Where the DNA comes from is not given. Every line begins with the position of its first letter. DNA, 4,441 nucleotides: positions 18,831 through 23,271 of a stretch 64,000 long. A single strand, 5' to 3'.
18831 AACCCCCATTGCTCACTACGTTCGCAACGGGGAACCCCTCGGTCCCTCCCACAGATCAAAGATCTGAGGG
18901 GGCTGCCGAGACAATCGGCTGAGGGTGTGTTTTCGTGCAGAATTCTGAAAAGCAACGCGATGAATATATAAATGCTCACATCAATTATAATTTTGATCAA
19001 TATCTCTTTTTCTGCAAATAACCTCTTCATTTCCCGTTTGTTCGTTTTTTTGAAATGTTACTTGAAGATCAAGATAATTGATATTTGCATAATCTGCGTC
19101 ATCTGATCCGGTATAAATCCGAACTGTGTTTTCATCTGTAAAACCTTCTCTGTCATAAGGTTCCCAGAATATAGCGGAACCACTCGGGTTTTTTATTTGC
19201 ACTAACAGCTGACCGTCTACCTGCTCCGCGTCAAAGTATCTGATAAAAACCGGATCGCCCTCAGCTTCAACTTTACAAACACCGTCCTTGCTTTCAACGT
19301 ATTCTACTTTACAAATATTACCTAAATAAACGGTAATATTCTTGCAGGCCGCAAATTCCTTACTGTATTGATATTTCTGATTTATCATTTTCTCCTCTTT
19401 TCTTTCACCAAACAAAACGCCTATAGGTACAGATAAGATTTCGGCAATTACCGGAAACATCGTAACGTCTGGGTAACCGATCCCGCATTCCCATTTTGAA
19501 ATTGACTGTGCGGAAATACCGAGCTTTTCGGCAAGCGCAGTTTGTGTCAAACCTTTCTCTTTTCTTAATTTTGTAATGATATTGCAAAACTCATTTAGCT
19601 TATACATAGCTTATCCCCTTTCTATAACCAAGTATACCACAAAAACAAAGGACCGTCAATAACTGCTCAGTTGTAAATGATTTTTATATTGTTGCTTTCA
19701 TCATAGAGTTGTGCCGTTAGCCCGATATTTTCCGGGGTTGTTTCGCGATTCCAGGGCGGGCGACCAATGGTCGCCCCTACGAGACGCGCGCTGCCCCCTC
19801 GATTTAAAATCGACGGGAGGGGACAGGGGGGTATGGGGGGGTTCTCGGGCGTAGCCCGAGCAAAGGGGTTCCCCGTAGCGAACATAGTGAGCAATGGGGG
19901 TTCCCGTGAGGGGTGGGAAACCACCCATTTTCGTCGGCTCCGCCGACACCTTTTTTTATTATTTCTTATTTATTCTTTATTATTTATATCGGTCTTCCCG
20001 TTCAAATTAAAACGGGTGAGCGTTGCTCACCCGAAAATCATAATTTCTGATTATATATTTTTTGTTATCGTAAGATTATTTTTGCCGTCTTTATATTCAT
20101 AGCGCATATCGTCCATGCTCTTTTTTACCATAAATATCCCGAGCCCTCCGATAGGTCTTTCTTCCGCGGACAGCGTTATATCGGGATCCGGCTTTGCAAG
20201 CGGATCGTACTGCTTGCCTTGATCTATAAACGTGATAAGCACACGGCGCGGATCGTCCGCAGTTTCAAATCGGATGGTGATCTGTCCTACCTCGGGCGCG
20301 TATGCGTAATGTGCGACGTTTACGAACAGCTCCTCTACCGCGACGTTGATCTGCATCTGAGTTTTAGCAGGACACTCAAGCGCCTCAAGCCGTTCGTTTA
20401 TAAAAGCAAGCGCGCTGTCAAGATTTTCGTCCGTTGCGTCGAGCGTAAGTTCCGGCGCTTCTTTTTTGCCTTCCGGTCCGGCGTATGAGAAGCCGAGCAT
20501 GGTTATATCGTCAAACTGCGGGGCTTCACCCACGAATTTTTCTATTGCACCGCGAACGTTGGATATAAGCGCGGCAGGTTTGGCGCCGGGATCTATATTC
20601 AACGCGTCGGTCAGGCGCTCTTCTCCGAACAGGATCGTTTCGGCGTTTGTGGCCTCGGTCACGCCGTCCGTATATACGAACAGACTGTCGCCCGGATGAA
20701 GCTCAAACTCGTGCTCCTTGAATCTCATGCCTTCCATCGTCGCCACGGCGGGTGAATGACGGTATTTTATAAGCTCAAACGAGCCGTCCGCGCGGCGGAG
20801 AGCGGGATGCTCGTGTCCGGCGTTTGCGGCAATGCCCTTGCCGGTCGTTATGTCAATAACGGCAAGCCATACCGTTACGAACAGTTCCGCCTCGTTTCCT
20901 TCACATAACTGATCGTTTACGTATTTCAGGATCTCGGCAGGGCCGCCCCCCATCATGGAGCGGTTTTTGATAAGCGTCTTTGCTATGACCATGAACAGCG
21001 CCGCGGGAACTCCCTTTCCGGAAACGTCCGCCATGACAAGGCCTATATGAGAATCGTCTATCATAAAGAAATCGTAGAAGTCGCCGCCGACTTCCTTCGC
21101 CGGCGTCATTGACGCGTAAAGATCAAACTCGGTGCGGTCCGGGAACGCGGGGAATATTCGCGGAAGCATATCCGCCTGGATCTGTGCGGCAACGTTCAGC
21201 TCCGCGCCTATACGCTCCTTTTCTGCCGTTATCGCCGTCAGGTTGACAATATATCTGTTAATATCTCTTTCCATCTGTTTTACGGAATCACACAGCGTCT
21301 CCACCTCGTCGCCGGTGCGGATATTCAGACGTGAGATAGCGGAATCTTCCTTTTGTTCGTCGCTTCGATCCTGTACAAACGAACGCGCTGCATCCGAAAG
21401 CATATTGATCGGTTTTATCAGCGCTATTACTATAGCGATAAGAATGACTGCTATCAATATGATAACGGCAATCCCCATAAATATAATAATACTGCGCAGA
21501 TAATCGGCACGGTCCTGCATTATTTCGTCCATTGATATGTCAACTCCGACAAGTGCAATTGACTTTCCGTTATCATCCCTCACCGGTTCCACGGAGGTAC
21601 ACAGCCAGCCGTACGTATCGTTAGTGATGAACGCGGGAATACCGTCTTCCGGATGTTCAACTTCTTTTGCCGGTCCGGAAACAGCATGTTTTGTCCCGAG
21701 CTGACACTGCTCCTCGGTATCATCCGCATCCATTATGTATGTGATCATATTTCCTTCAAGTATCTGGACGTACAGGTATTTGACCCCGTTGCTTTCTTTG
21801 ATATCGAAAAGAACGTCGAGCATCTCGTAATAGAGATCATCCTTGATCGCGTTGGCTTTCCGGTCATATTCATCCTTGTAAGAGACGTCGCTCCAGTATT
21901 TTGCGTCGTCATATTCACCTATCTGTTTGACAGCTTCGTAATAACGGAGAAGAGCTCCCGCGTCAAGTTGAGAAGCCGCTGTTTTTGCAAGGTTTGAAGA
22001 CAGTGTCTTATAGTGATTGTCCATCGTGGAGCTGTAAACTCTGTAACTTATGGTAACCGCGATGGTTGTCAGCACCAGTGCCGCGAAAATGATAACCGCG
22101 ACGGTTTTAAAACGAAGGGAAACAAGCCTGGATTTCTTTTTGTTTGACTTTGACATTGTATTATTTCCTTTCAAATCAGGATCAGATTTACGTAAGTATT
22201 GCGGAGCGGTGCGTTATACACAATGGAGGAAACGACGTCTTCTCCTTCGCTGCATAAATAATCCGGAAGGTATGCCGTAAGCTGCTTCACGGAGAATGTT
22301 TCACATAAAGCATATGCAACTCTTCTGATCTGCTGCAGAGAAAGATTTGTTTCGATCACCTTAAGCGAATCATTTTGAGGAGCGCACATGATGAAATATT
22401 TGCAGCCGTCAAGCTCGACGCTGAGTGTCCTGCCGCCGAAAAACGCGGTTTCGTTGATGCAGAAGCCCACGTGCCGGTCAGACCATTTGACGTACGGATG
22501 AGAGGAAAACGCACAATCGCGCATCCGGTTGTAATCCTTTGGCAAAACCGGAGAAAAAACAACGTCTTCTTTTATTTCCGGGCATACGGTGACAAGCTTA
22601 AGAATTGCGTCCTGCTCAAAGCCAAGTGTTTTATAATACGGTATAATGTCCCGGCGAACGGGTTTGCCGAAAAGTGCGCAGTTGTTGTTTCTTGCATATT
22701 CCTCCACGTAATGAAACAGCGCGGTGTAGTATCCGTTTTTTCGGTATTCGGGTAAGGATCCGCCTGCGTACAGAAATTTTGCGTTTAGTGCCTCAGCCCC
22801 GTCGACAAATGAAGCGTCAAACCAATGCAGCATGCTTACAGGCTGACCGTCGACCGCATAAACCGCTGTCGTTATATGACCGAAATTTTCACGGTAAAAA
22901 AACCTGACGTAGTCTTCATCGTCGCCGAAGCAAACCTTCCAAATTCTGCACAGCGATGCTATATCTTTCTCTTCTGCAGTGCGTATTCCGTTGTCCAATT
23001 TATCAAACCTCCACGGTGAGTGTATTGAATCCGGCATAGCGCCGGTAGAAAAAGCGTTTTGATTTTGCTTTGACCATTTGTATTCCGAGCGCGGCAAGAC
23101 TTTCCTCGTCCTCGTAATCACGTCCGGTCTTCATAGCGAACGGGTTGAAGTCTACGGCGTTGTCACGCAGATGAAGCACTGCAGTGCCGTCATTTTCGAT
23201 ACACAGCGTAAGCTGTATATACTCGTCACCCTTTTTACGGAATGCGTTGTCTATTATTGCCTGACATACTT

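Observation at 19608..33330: RiPP/bacteriocin-like island with no canonical modifying enzyme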

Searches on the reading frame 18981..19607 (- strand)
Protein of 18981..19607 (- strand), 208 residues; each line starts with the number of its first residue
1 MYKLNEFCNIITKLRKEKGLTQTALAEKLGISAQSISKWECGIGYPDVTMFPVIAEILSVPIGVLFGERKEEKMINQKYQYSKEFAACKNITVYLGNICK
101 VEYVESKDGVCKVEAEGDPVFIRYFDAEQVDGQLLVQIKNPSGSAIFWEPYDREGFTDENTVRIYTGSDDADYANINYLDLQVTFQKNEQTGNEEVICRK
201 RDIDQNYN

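Call 5: search_protein_families(library=pfam, proteins=[window:18981-19607:-], max_evalue=0.1)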
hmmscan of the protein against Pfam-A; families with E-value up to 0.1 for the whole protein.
window:18981-19607:- (208 aa): 15 families
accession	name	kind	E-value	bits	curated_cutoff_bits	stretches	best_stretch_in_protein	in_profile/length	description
PF01381.28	HTH_3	-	8.4e-13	48.6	23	1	13-64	3-54/55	Helix-turn-helix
PF12844.13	HTH_19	-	4.9e-08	33.2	30.2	1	11-62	4-55/64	Helix-turn-helix domain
PF13560.12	HTH_31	-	9.5e-07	29.5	27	1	14-61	9-57/64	Helix-turn-helix domain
PF13443.12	HTH_26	-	0.00077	20.1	22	1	11-41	2-32/63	Cro/C1-type HTH DNA-binding domain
PF15943.11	YdaS_toxin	-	0.0028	17.9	30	1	22-39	11-28/65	Bacterial toxin YdaS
PF13412.12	HTH_24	-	0.0032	17.4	21.9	1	14-37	12-35/48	Winged helix-turn-helix DNA-binding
PF13384.12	HTH_23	-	0.0033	17.7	24.6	1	14-39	13-37/50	Homeodomain-like domain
PF12802.13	MarR_2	-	0.007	16.9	27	1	17-38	18-39/61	MarR family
PF08279.18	HTH_11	-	0.0082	16.4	25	1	10-38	5-34/55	HTH domain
PF13518.12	HTH_28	-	0.016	15.7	25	1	17-40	10-33/52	Helix-turn-helix domain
PF04545.22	Sigma70_r4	-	0.026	14.5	24.1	1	13-37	14-38/50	Sigma-70, region 4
PF14549.12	P22_Cro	-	0.04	14.1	30.2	1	22-39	12-29/60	DNA-binding transcriptional regulator Cro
PF13744.12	HTH_37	-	0.066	13.5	27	0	9-38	21-50/80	Helix-turn-helix domain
PF13693.12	HTH_35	-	0.069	13.6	25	0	9-69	6-62/75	Winged helix-turn-helix DNA-binding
PF01047.28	MarR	-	0.075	13.4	24.6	0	10-39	8-37/59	MarR family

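Call 7: search_protein_families(library=ncbifam, proteins=[window:18981-19607:-], max_evalue=0.1)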
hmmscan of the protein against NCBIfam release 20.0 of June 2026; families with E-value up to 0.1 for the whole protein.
window:18981-19607:- (208 aa): 20 families
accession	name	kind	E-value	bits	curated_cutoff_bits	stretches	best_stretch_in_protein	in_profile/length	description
NF041951.1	phage_RstR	subfamily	5.4e-14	52.4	80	1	7-76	3-72/108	RstR family transcriptional repressor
TIGR03070.1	couple_hipB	subfamily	1.4e-07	31.3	71.65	1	6-42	2-38/58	type II toxin-antitoxin system Y4mF family antitoxin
NF047948.1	male_kill_WMK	equivalog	5.3e-07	29.4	300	1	11-81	10-77/300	WO male-killing family protein Wmk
NF007257.0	PRK09706.1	subfamily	2.4e-06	27.4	101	1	8-72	7-72/135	transcriptional repressor DicA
NF010465.0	PRK13890.1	equivalog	3.7e-06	27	96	1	1-67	1-66/121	conjugal transfer protein TrbA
TIGR03830.1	CxxCG_CxxCG_HTH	subfamily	9.5e-06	25.4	61.8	1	11-50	70-109/127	type II TA system antitoxin MqsA family protein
NF006015.0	PRK08154.1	subfamily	1.4e-05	24.4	204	1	5-74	29-102/314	anaerobic benzoate catabolism transcriptional regulator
NF007271.0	PRK09726.1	equivalog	5.7e-05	23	79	1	2-58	8-61/88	type II toxin-antitoxin system antitoxin HipB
TIGR00270.2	TIGR00270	equivalog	8.5e-05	22.4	110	1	5-64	74-133/159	multiprotein bridging factor aMBF1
NF052239.1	antitox_spr1629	equivalog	0.00013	21.2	335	1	10-72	6-70/377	spr1629 family repressor/antitoxin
NF041575.1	antitoxPezA_Strep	equivalog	0.0011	19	290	1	10-75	5-70/158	type II toxin-antitoxin system antitoxin PezA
NF047542.1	telomere_Tap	equivalog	0.0024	16.6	600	1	13-48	24-59/695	telomere-associated protein Tap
NF003162.0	PRK04140.1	equivalog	0.0025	16.9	263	1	9-62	129-182/317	transcriptional regulator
NF038139.1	Reg_Aceta_RamB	equivalog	0.0028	16.4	700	1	11-62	7-58/465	acetate metabolism transcriptional regulator RamB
NF040522.1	VC1465_fam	subfamily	0.003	17.6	70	1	13-43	3-33/111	VC1465 family Xer recombination activation factor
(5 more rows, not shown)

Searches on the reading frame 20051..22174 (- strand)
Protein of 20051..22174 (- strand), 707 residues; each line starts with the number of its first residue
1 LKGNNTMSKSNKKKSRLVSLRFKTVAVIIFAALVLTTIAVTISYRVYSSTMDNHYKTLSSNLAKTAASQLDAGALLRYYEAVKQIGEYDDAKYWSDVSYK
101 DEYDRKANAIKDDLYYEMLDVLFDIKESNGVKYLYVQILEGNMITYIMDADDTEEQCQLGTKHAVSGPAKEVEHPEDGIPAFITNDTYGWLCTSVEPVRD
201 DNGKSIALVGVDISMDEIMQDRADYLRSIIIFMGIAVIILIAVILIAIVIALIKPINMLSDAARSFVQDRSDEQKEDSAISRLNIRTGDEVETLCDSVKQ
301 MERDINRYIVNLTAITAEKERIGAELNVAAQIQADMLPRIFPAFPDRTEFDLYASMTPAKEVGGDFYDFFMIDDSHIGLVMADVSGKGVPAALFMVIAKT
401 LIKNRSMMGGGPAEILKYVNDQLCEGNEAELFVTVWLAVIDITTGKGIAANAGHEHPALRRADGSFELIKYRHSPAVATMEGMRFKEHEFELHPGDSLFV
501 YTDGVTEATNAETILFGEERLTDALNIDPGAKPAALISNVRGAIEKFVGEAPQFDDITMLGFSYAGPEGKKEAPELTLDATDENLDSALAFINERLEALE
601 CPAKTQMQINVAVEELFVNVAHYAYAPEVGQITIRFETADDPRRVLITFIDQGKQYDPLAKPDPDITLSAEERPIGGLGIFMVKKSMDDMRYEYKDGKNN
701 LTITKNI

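Call 5: search_protein_families(library=pfam, proteins=[window:20051-22174:-], max_evalue=0.1)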
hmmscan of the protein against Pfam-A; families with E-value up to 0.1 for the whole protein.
window:20051-22174:- (707 aa): 5 families
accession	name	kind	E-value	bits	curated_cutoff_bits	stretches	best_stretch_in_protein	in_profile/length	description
PF07228.17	SpoIIE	-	4.8e-44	151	25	1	374-561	2-188/192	Stage II sporulation protein E (SpoIIE)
PF13581.12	HATPase_c_2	-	3.4e-21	76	27.4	1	580-705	3-127/127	Histidine kinase-like ATPase domain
PF14584.11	DUF4446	-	0.0023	18.4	27.4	0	236-307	4-70/150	Protein of unknown function (DUF4446)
PF07214.17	DUF1418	-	0.033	14.5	22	0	227-273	45-91/94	Protein of unknown function (DUF1418)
PF06195.18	DUF996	-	0.05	14.2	31.3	0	23-76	71-123/138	Protein of unknown function (DUF996)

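Call 7: search_protein_families(library=ncbifam, proteins=[window:20051-22174:-], max_evalue=0.1)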
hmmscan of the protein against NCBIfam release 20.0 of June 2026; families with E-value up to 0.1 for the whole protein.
window:20051-22174:- (707 aa): 12 families
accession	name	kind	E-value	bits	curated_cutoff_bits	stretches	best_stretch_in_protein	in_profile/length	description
NF038263.1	prot_phos_SiaA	equivalog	1.3e-17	63.6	700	1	210-563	294-656/658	biofilm regulation protein phosphatase SiaA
NF045505.1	RR_RssB_Pseudo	equivalog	4.9e-13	48.9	700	1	324-530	154-363/394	two-component system response regulator RssB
NF003144.0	PRK04069.1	equivalog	6.1e-09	35.5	145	1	609-705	43-141/161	anti-sigma B factor RsbW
TIGR01924.1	rsbW_low_gc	equivalog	2e-07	30.6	155.05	1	608-705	42-141/159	anti-sigma B factor RsbW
NF041045.1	RsbA_anti_sig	subfamily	2.3e-05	23.8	210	1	577-695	184-291/303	anti-sigma factor RsbA family regulatory protein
TIGR02865.1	spore_II_E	equivalog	0.0001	20.6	490.8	1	360-512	564-714/764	stage II sporulation protein E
NF040691.1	MtrAB_MtrB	equivalog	0.00029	20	450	1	220-315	180-267/507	MtrAB system histidine kinase MtrB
TIGR01925.2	spIIAB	equivalog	0.0022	17.9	135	1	575-698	4-126/137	anti-sigma F factor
NF058645.1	MCPCtpMPsAe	equivalog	0.0023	16.8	900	1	203-329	177-300/558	methyl-accepting chemotaxis protein CtpM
NF038389.1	ArsS_fam_HK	equivalog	0.0025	17.3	250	0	223-278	125-180/403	ArsS family sensor histidine kinase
NF042931.1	SAG1386_EF1546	equivalog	0.0065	16.6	80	1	5-60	13-70/158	SAG1386/EF1546 family surface-associated protein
NF008184.0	PRK10935.1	equivalog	0.074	11.7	553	0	228-320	151-237/565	nitrate/nitrite two-component system sensor histidine kinase NarQ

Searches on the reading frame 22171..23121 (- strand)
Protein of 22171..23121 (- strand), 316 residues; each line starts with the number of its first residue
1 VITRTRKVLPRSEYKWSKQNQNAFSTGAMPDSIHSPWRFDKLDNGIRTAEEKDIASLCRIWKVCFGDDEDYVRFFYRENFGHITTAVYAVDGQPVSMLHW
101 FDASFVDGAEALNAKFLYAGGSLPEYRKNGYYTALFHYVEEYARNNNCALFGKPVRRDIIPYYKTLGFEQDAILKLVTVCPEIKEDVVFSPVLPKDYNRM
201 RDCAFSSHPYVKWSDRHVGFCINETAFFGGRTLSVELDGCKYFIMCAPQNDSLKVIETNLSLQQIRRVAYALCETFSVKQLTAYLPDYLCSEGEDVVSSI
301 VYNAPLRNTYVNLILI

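Call 5: search_protein_families(library=pfam, proteins=[window:22171-23121:-], max_evalue=0.1)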
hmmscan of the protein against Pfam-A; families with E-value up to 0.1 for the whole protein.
window:22171-23121:- (316 aa): 4 families
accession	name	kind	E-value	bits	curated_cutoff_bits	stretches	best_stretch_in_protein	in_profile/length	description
PF13527.13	Acetyltransf_9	-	1.3e-11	45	25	1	46-169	2-125/127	Acetyltransferase (GNAT) domain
PF00583.31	Acetyltransf_1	-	0.00012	22.7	20.7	1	59-168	6-116/116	Acetyltransferase (GNAT) family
PF13508.13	Acetyltransf_7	-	0.0071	17.1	27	1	123-170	37-84/84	Acetyltransferase (GNAT) domain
PF20776.3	SLS1_N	-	0.087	13.8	24.4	0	251-288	14-51/97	SLS1 protein N-terminal domain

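Call 7: search_protein_families(library=ncbifam, proteins=[window:22171-23121:-], max_evalue=0.1)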
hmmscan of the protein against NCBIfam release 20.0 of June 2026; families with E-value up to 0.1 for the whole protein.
window:22171-23121:- (316 aa): 3 families
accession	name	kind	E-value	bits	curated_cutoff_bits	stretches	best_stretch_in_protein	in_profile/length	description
NF000224.3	AAC_6p_Acine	exception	0.00027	21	225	1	88-152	48-113/146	AAC(6')-Ighjkrstuvwx family aminoglycoside N-acetyltransferase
NF043067.1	AAC_6p_group_E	equivalog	0.00034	20.5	140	1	84-151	39-107/140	aminoglycoside 6'-N-acetyltransferase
NF033374.6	AAC_6p_Id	exception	0.0037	17.3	320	1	103-156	65-118/149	aminoglycoside N-acetyltransferase AAC(6')-Id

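Call 26: search_solved_structures(query=window:22171-23121:-, max_evalue=0.01)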
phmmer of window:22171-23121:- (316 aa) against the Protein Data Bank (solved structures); distinct sequences matched with E-value up to 0.01: 1.
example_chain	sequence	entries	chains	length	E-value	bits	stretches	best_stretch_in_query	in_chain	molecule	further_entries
4e8o_A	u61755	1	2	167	0.0068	18.9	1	86-158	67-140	Aac(6')-Ih protein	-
